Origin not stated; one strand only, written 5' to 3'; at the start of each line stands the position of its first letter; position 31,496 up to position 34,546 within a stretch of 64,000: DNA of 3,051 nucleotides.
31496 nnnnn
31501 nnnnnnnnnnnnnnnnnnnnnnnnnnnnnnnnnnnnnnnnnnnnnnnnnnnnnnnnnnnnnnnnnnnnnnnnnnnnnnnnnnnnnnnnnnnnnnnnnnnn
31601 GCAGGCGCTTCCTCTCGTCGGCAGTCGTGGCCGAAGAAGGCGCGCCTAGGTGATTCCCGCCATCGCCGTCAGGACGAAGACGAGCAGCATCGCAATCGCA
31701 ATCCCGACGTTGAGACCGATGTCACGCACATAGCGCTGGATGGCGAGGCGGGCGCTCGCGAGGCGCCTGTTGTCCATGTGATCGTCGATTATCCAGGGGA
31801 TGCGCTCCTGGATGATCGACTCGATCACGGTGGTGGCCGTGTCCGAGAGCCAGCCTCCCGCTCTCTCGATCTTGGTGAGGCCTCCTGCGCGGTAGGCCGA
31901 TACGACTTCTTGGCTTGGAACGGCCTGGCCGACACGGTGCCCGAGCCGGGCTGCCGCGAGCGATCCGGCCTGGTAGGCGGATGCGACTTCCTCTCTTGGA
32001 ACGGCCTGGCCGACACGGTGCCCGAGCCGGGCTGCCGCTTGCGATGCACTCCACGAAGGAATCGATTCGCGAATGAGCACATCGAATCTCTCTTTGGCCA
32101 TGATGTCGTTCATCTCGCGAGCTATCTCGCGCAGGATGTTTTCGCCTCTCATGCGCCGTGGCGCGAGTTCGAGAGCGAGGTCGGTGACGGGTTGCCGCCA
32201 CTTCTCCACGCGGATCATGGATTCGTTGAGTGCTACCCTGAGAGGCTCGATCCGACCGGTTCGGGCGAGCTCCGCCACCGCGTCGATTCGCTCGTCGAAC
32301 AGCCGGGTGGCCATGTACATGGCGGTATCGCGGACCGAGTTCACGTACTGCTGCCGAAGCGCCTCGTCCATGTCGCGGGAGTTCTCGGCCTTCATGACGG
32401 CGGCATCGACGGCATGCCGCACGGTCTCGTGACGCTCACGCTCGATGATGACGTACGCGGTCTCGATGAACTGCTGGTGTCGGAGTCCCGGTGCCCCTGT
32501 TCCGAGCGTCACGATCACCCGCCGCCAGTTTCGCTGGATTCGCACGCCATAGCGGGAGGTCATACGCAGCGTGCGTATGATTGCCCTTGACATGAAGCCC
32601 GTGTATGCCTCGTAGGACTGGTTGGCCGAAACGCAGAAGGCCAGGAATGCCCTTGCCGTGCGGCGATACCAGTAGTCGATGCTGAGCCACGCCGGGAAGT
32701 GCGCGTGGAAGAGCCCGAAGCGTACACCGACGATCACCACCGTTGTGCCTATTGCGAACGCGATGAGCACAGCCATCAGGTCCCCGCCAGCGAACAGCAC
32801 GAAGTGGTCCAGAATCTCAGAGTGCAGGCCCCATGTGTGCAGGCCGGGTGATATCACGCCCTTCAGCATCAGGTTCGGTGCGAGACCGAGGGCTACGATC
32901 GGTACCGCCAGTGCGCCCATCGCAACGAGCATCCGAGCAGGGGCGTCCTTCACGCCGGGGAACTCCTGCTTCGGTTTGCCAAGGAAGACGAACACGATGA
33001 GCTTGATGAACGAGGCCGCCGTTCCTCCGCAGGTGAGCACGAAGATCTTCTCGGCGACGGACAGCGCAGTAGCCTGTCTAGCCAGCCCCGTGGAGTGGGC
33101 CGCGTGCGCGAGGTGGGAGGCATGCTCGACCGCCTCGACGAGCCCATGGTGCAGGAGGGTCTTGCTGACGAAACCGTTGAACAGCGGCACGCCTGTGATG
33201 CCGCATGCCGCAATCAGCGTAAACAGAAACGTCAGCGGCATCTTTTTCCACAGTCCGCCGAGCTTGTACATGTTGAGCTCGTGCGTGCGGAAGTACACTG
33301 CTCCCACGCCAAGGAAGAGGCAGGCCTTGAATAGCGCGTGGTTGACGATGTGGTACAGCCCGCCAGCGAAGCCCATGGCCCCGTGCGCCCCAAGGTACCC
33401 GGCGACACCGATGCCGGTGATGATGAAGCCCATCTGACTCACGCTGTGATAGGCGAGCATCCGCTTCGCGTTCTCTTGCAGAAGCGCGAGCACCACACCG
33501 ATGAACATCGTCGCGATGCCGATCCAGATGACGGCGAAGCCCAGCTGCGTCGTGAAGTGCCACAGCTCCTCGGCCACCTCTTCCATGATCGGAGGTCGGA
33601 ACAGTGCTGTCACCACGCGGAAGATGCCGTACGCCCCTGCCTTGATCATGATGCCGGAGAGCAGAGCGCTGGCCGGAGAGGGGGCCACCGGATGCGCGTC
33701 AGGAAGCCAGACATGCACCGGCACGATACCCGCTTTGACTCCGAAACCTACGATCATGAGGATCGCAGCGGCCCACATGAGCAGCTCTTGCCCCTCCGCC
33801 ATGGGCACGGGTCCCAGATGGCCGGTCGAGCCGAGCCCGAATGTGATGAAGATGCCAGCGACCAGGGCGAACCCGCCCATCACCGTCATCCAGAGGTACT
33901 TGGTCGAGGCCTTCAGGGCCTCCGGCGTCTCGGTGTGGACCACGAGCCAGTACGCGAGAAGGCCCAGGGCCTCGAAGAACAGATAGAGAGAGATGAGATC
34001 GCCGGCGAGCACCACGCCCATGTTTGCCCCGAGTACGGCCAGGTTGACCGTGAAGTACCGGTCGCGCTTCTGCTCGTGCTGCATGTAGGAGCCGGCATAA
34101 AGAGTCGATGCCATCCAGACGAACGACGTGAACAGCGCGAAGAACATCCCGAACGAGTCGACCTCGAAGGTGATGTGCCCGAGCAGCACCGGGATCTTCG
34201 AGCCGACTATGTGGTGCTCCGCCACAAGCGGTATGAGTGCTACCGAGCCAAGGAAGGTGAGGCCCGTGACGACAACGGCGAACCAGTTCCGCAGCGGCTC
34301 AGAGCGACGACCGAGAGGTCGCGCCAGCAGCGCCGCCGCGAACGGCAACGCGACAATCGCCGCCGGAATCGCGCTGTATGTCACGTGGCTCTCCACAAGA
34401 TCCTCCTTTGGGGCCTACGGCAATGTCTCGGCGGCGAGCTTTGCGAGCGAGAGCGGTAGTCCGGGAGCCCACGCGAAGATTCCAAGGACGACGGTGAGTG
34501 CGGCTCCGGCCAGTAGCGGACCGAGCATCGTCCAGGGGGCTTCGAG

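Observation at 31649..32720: About 360-aa non-canonical C-terminal extension on the MrpA/NuoL-like subunit, ending in a lone TM anchor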

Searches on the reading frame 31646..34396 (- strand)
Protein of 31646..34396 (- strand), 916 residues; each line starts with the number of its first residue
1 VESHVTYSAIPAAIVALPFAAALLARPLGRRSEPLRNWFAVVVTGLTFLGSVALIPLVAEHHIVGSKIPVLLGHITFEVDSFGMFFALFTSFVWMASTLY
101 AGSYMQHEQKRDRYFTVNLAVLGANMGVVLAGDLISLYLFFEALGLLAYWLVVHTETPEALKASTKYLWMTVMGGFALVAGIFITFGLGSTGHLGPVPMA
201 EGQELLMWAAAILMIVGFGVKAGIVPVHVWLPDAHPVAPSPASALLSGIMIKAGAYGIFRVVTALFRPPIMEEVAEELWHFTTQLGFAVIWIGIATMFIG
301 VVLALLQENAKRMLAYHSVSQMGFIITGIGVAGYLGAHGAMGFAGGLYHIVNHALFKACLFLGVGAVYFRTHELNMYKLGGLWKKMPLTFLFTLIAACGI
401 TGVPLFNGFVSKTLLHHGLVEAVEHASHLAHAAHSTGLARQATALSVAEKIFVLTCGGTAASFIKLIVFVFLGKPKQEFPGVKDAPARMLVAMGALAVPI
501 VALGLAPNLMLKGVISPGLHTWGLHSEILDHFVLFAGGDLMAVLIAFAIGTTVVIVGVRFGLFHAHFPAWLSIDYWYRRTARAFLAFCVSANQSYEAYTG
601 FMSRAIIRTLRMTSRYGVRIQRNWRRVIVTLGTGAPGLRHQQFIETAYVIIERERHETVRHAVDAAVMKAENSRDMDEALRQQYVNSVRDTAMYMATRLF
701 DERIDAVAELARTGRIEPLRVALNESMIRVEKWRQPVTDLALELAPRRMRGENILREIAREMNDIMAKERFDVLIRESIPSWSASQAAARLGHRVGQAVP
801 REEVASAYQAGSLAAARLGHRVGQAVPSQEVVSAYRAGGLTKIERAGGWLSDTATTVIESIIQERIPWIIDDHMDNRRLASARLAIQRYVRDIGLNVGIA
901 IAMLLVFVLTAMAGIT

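Call 6: search_protein_families(library=ncbifam, proteins=[window:31646-34396:-], max_evalue=0.1)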
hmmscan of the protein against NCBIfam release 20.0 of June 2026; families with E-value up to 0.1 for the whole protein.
window:31646-34396:- (916 aa): 74 families (the best 25 are shown)
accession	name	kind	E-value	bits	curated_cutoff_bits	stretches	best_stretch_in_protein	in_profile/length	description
NF006240.0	PRK08376.1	subfamily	2.3e-85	287.5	662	1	8-520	4-505/521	putative monovalent cation/H+ antiporter subunit D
NF005086.0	PRK06521.1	equivalog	1.5e-84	284.7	667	1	13-513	10-498/669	hydrogenase 4 subunit B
NF006419.0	PRK08668.1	equivalog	6.6e-81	272.9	617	2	35-421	24-402/613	NADH dehydrogenase subunit M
NF009310.0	PRK12668.1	equivalog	7.4e-78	262.8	564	1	19-627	14-541/584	Na(+)/H(+) antiporter subunit D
NF005561.0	PRK07234.1-1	equivalog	3.1e-70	237.5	718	1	28-425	25-414/569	putative monovalent cation/H+ antiporter subunit D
NF006418.0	PRK08667.1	equivalog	1.6e-63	215.3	794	1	41-509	36-488/644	hydrogenase membrane subunit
TIGR00940.1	2a6301s01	subfamily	8.1e-62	209.6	920.45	1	33-584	24-569/793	monovalent cation:proton antiporter subunit A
TIGR01972.1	NDH_I_M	subfamily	3.7e-61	207.3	263.8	1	13-512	3-473/486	NADH-quinone oxidoreductase subunit M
NF009288.0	PRK12648.1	equivalog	2.4e-60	204.7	1104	1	12-553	4-519/954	monovalent cation/H+ antiporter subunit A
NF009285.0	PRK12645.1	equivalog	4.7e-60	203.7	1028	1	14-593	7-585/804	Na+/H+ antiporter subunit A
NF009287.0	PRK12647.1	equivalog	1.3e-59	202.5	937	1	13-591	5-554/773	putative monovalent cation/H+ antiporter subunit A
NF006236.0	PRK08375.1-1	equivalog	1e-58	199.6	663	1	10-512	8-486/493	putative monovalent cation/H+ antiporter subunit D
NF005141.0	PRK06590.1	equivalog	2e-55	188.9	556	1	12-550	6-495/615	NADH-quinone oxidoreductase subunit L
NF009289.0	PRK12649.1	equivalog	4.2e-55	187.5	1117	1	8-583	5-565/789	putative monovalent cation/H+ antiporter subunit A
NF005140.0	PRK06589.1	equivalog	1.7e-53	182.1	470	1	34-420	35-408/489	putative monovalent cation/H+ antiporter subunit D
TIGR01974.1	NDH_I_L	subfamily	1.3e-47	163.1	407.5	1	12-550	4-526/630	NADH-quinone oxidoreductase subunit L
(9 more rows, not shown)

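Call 7: search_protein_families(library=pfam, proteins=[window:31646-34396:-], max_evalue=0.01)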
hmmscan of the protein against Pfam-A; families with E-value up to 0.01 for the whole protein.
window:31646-34396:- (916 aa): 3 families
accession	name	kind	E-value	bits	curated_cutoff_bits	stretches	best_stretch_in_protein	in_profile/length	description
PF00361.26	Proton_antipo_M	-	3.5e-56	191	21.5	1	131-422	1-278/294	NADH:quinone oxidoreductase/Mrp antiporter, TM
PF10125.14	NADHdeh_related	-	1.3e-05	25.2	27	1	121-229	77-183/218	NADH dehydrogenase I, subunit N related protein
PF00662.26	Proton_antipo_N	-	2.8e-05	24.4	24.5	1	75-115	11-51/51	NADH-Ubiquinone oxidoreductase (complex I), chain 5 N-terminus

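Call 11: find_homologous_proteins(query=window:31649-34396:-)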
Query window:31649-34396:- (916 aa): 3519 proteins with E <= 0.001 among 8000 candidates; the best 120 are listed.
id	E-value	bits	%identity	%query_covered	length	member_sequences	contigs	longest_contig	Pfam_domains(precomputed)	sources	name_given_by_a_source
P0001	0.0e+0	2019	100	100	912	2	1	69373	PF10125.15,PF00361.26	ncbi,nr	ncbi:MAG: complex I subunit 5 family protein [Actinomycetota bacterium]|nr:complex I subunit 5 famil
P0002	0.0e+0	1764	86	100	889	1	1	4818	PF00361.26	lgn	-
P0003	0.0e+0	1617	79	100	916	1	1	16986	PF00662.27,PF10125.15,PF00361.26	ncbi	-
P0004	0.0e+0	1561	75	100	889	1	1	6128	PF00662.27,PF10125.15,PF00361.26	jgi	-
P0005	0.0e+0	1514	73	100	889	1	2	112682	PF00361.26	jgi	-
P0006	0.0e+0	1509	74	100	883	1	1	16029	PF00662.27,PF00361.26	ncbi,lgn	-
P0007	0.0e+0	1506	74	99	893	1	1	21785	PF00662.27,PF00361.26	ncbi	-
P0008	0.0e+0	1497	73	100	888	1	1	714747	PF00361.26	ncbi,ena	-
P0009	0.0e+0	1495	73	99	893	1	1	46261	PF00361.26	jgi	-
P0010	0.0e+0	1450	71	99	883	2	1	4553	PF10125.15,PF00361.26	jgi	jgi:hydrogenase-4 component B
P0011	0.0e+0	1258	63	99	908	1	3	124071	PF10125.15,PF00361.26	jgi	-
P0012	0.0e+0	1202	61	100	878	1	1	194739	PF00662.27,PF00361.26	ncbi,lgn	-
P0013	0.0e+0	1086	56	100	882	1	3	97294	PF00662.27,PF00361.26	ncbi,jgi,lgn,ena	jgi:formate hydrogenlyase subunit 3/multisubunit Na+/H+ antiporter MnhD subunit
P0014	0.0e+0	1078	56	97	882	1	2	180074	PF00361.26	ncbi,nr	ncbi:MAG: NADH dehydrogenase [Coriobacteriia bacterium]|nr:NADH dehydrogenase [Coriobacteriia bacter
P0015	0.0e+0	1065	55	98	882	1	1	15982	PF00662.27,PF00361.26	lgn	-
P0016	0.0e+0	1063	56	99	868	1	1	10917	PF00662.27,PF00361.26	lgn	-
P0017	0.0e+0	1060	55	98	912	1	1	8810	PF00361.26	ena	-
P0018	0.0e+0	1053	56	97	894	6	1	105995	PF00361.26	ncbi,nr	ncbi:MAG: complex I subunit 5 family protein [Coriobacteriia bacterium]|nr:complex I subunit 5 famil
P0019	0.0e+0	1050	56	97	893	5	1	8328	PF00662.27,PF00361.26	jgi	-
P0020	0.0e+0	1049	55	99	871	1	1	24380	PF00361.26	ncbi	-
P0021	0.0e+0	1045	56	99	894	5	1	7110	PF10125.15,PF00361.26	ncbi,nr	ncbi:MAG: hypothetical protein JW733_02160 [Coriobacteriia bacterium]|nr:hypothetical protein [Corio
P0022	0.0e+0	1044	56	99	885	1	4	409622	PF10125.15,PF00361.26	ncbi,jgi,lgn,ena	-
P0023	0.0e+0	1038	55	99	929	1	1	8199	PF00361.26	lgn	-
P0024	0.0e+0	1038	54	98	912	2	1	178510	PF00662.27,PF00361.26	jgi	jgi:hydrogenase-4 component B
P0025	0.0e+0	1033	56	99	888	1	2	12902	PF10125.15,PF00361.26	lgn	-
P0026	0.0e+0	1033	56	98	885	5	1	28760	PF10125.15,PF00361.26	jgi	jgi:formate hydrogenlyase subunit 3/multisubunit Na+/H+ antiporter MnhD subunit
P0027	0.0e+0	1030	56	98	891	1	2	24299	PF10125.15,PF00361.26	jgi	jgi:formate hydrogenlyase subunit 3/multisubunit Na+/H+ antiporter MnhD subunit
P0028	0.0e+0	1028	56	96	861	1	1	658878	PF00361.26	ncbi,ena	-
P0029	0.0e+0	1027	55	96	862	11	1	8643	PF00361.26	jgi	jgi:formate hydrogenlyase subunit 3/multisubunit Na+/H+ antiporter MnhD subunit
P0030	0.0e+0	1026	56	96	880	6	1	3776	PF00361.26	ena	-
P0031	0.0e+0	1024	56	99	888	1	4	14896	PF00361.26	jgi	jgi:formate hydrogenlyase subunit 3/multisubunit Na+/H+ antiporter MnhD subunit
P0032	0.0e+0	1023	53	100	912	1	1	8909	PF00361.26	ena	-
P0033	0.0e+0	1021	55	99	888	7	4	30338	PF10125.15,PF00361.26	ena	-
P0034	0.0e+0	1020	56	99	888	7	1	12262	PF00361.26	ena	-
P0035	0.0e+0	1020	53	99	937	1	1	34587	PF10125.15,PF00361.26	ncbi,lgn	ncbi:MAG: complex I subunit 5 family protein [Coriobacteriia bacterium]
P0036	0.0e+0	1019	55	99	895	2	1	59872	PF00361.26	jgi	jgi:formate hydrogenlyase subunit 3/multisubunit Na+/H+ antiporter MnhD subunit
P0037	0.0e+0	1019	55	99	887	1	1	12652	PF10125.15,PF00361.26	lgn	-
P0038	0.0e+0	1019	54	99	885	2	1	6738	PF10125.15,PF00361.26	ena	-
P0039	0.0e+0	1018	55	97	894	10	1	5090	PF00361.26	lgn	-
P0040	0.0e+0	1017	54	99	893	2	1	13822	PF00662.27,PF10125.15,PF00361.26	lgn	-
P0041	0.0e+0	1017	55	98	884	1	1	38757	PF00361.26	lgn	-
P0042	0.0e+0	1017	53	99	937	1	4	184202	PF00361.26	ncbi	ncbi:MAG: complex I subunit 5 family protein [Coriobacteriia bacterium]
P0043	0.0e+0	1016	53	99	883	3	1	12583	PF00662.27,PF00361.26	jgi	jgi:formate hydrogenlyase subunit 3/multisubunit Na+/H+ antiporter MnhD subunit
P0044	0.0e+0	1015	55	95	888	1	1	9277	PF10125.15,PF00361.26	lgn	-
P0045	0.0e+0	1014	51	100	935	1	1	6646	PF00361.26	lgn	-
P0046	0.0e+0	1013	54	98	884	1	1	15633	PF00662.27,PF00361.26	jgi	jgi:formate hydrogenlyase subunit 3/multisubunit Na+/H+ antiporter MnhD subunit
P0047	0.0e+0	1012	52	100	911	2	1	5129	PF00662.27,PF00361.26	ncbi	-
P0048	1.7e-298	1011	53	98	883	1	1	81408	PF00662.27,PF00361.26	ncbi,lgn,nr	ncbi:MAG: NADH dehydrogenase [Coriobacteriia bacterium]|nr:NADH dehydrogenase [Coriobacteriia bacter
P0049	2.7e-298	1010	55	94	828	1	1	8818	PF00662.27,PF00361.26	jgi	jgi:formate hydrogenlyase subunit 3/multisubunit Na+/H+ antiporter MnhD subunit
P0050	3.3e-298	1010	55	98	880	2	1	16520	PF00662.27,PF00361.26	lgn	-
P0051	8.2e-298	1009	55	99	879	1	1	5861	PF10125.15,PF00361.26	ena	-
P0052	4.6e-297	1006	54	97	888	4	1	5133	PF00662.27,PF00361.26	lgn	-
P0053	2.3e-296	1004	56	97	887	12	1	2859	PF00361.26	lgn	-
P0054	5.7e-296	1002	53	98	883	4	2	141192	PF00662.27,PF00361.26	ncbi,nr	ncbi:MAG: proton-conducting transporter membrane subunit [Anaerosomatales bacterium]|nr:proton-condu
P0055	7.0e-295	999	54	98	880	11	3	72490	PF00662.27,PF00361.26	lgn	-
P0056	1.4e-294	998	54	98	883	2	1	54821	PF10125.15,PF00361.26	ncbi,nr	ncbi:MAG: hypothetical protein JW733_00065 [Coriobacteriia bacterium]|nr:hypothetical protein [Corio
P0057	6.6e-293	992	54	97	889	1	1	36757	PF00662.27,PF00361.26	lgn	-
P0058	1.6e-292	991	52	100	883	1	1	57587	PF00662.27,PF00361.26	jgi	-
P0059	1.7e-292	991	52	98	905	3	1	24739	PF00361.26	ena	-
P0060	4.6e-292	990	54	99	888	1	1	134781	PF10125.15,PF00361.26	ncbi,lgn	-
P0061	5.7e-292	989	53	98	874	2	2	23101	PF00662.27,PF00361.26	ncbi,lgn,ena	-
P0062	6.0e-291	986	53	99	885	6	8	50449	PF10125.15,PF00361.26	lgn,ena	-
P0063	6.1e-290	983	52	100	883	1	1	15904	PF00361.26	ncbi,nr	ncbi:MAG: complex I subunit 5 family protein [Coriobacteriia bacterium]|nr:complex I subunit 5 famil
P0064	6.2e-289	979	53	99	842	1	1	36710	PF00662.27,PF10125.15,PF00361.26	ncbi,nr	ncbi:MAG: NADH dehydrogenase [Coriobacteriia bacterium]|nr:NADH dehydrogenase [Coriobacteriia bacter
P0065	1.5e-288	978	53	98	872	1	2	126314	PF00662.27,PF00361.26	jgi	jgi:formate hydrogenlyase subunit 3/multisubunit Na+/H+ antiporter MnhD subunit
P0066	1.7e-288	978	55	99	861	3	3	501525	PF00361.26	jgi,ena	-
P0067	1.3e-287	975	52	98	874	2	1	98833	PF00662.27,PF00361.26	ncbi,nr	ncbi:MAG: complex I subunit 5 family protein [Coriobacteriia bacterium]|nr:complex I subunit 5 famil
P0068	1.8e-287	974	52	98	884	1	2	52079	PF00662.27,PF00361.26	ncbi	-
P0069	2.6e-287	974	52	99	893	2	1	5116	PF00662.27,PF00361.26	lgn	-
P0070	1.6e-286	971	52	99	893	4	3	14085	PF00662.27,PF10125.15,PF00361.26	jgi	jgi:hydrogenase-4 component B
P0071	2.0e-286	971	52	100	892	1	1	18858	PF00662.27,PF10125.15,PF00361.26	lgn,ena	-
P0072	7.3e-286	969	50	100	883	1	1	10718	PF00662.27,PF00361.26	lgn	-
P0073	4.0e-284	963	50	99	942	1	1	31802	PF00361.26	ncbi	-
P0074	2.8e-283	960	52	98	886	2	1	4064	PF00662.27,PF00361.26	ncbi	-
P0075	2.1e-282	958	52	99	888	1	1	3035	PF00361.26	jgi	jgi:hydrogenase-4 component B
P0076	5.0e-281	953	51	98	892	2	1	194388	PF00662.27,PF00361.26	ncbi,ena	-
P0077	9.0e-279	946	50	99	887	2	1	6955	PF10125.15,PF00361.26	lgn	-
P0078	1.3e-278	945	53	99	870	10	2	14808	PF00662.27,PF00361.26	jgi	-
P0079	1.0e-276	939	48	100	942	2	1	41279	PF00361.26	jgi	-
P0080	1.1e-276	939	51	99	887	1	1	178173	PF10125.15,PF00361.26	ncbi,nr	ncbi:MAG: complex I subunit 5 family protein [Coriobacteriia bacterium]|nr:complex I subunit 5 famil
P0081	1.8e-275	935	50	99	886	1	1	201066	PF10125.15,PF00361.26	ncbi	-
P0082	6.8e-273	926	50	97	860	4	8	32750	PF00662.27,PF00361.26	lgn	-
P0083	8.6e-273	926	52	96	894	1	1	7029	PF00662.27,PF00361.26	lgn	-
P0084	6.1e-272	923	59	79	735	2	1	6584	PF10125.15,PF00361.26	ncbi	ncbi:MAG: hypothetical protein CVU63_00370, partial [Deltaproteobacteria bacterium HGW-Deltaproteoba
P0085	2.5e-270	918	51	98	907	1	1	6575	PF00662.27,PF00361.26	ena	-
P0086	1.4e-264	899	50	97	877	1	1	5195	PF00361.26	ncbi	-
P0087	2.3e-262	891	80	56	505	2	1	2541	PF00662.27,PF00361.26,PF00873.26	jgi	-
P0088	5.0e-262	890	67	67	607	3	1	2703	PF00361.26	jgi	-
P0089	3.4e-259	881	55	83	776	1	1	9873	PF00662.27,PF00361.26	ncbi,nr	ncbi:MAG TPA: complex I subunit 5 family protein, partial [Coriobacteriia bacterium]|nr:complex I su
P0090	4.3e-257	874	49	99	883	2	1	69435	PF00662.27,PF00361.26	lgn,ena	-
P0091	2.6e-256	871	48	99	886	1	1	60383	PF00361.26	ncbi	-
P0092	1.4e-255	869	69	62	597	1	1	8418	PF00662.27,PF10125.15,PF00361.26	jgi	jgi:formate hydrogenlyase subunit 3/multisubunit Na+/H+ antiporter MnhD subunit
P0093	2.8e-255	868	49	98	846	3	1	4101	PF00662.27,PF00361.26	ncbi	-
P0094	3.3e-255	868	49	99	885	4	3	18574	PF00662.27,PF00361.26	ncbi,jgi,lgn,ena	-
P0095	3.4e-255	868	49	97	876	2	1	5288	PF00361.26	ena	-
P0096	4.6e-255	867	49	97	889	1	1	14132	PF00361.26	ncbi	-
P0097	1.2e-252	859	49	97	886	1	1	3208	PF00662.27,PF00361.26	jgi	-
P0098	4.2e-252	857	49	95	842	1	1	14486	PF00361.26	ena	-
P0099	2.1e-251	855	48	100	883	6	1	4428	PF00361.26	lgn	-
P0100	4.4e-251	854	65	66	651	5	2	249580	PF00662.27,PF00361.26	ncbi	-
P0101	5.9e-251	854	49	100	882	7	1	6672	PF10125.15,PF00361.26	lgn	-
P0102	2.1e-250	852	48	97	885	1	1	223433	PF00662.27,PF00361.26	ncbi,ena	-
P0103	1.9e-247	842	48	99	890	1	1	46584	PF00662.27,PF00361.26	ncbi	-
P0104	4.4e-246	837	47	97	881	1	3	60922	PF00361.26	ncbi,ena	-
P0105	6.1e-245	834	47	97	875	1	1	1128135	PF00361.26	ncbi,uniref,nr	ncbi:complex I subunit 5 family protein [Coriobacteriia bacterium Es71-Z0120]|uniref:complex I subun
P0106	3.1e-244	831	48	93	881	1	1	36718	PF00662.27,PF00361.26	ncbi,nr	ncbi:MAG: complex I subunit 5 family protein [Coriobacteriia bacterium]|nr:complex I subunit 5 famil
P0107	1.0e-242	826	46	97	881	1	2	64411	PF00361.26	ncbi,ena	-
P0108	4.6e-232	791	47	96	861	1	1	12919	PF00361.26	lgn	-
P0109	1.9e-221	756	64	61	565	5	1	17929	PF00361.26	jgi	jgi:formate hydrogenlyase subunit 3/multisubunit Na+/H+ antiporter MnhD subunit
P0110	5.2e-217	741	51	79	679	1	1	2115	PF00361.26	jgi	jgi:hypothetical protein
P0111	7.8e-214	731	50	79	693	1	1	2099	PF00361.26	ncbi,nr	ncbi:MAG: complex I subunit 5 family protein, partial [Actinomycetota bacterium]|nr:complex I subuni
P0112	1.0e-212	727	45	98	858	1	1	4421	PF00662.27,PF00361.26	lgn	-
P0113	4.1e-207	708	48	82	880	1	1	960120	PF00361.26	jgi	jgi:formate hydrogenlyase subunit 3/multisubunit Na+/H+ antiporter MnhD subunit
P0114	8.2e-207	707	48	84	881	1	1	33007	PF00361.26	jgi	jgi:hydrogenase-4 component B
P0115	5.5e-205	701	44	96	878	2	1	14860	PF00361.26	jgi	-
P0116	4.9e-203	695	44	96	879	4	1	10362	PF00361.26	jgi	jgi:formate hydrogenlyase subunit 3/multisubunit Na+/H+ antiporter MnhD subunit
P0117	1.1e-200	687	43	99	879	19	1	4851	PF00361.26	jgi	jgi:hydrogenase-4 component B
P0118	1.5e-200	687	43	99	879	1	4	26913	PF00361.26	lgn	-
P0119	1.0e-199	684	43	97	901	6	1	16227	PF00361.26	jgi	jgi:formate hydrogenlyase subunit 3/multisubunit Na+/H+ antiporter MnhD subunit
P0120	5.5e-198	678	53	64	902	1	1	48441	PF00361.26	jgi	jgi:hydrogenase-4 component B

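Call 21: find_encoding_contigs(protein=P0100, flank=10000, max_places=2)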
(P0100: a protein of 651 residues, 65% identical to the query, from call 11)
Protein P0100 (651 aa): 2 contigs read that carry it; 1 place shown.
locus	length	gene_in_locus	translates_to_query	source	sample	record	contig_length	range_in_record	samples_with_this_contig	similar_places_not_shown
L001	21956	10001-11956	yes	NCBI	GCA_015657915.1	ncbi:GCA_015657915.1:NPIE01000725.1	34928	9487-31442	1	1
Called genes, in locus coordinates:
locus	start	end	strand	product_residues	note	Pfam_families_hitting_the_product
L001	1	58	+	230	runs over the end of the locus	PF00174:Oxidored_molyb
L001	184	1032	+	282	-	PF00582:Usp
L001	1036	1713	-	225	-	PF03006:HlyIII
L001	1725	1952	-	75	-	-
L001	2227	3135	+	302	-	PF00990:GGDEF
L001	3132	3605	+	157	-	PF01899:MNHE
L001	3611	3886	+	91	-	PF04066:MrpF_PhaF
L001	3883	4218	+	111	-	PF03334:PhaG_MnhG_YufB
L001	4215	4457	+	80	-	PF13244:MbhD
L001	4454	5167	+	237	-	PF20501:MbhE, PF04039:MnhB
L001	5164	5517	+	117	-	PF00420:Oxidored_q2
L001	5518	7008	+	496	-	PF00361:Proton_antipo_M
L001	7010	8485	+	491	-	PF00662:Proton_antipo_N (weak), PF00361:Proton_antipo_M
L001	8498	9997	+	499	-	PF00662:Proton_antipo_N (weak), PF00361:Proton_antipo_M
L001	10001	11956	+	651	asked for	PF00662:Proton_antipo_N (weak), PF00361:Proton_antipo_M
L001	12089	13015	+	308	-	PF00294:PfkB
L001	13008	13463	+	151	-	PF00571:CBS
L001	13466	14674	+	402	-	PF00999:Na_H_Exchanger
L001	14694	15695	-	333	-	PF03747:ADP_ribosyl_GH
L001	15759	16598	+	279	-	PF12797:Fer4_2 (faint), PF12838:Fer4_7, PF14697:Fer4_21 (faint), PF12837:Fer4_6 (weak), PF00037:Fer4 (weak), PF13187:Fer4_9, PF13237:Fer4_10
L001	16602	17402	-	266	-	PF14512:TM1586_NiRdase, PF00881:Nitroreductase (weak)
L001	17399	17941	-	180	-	-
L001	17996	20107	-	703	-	PF00989:PAS (weak), PF08448:PAS_4 (weak), PF13188:PAS_8 (weak), PF00512:HisKA, PF13581:HATPase_c_2 (faint), PF02518:HATPase_c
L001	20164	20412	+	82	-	PF00708:Acylphosphatase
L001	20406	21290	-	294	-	PF00892:EamA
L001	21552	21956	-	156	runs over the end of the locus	PF06146:PsiE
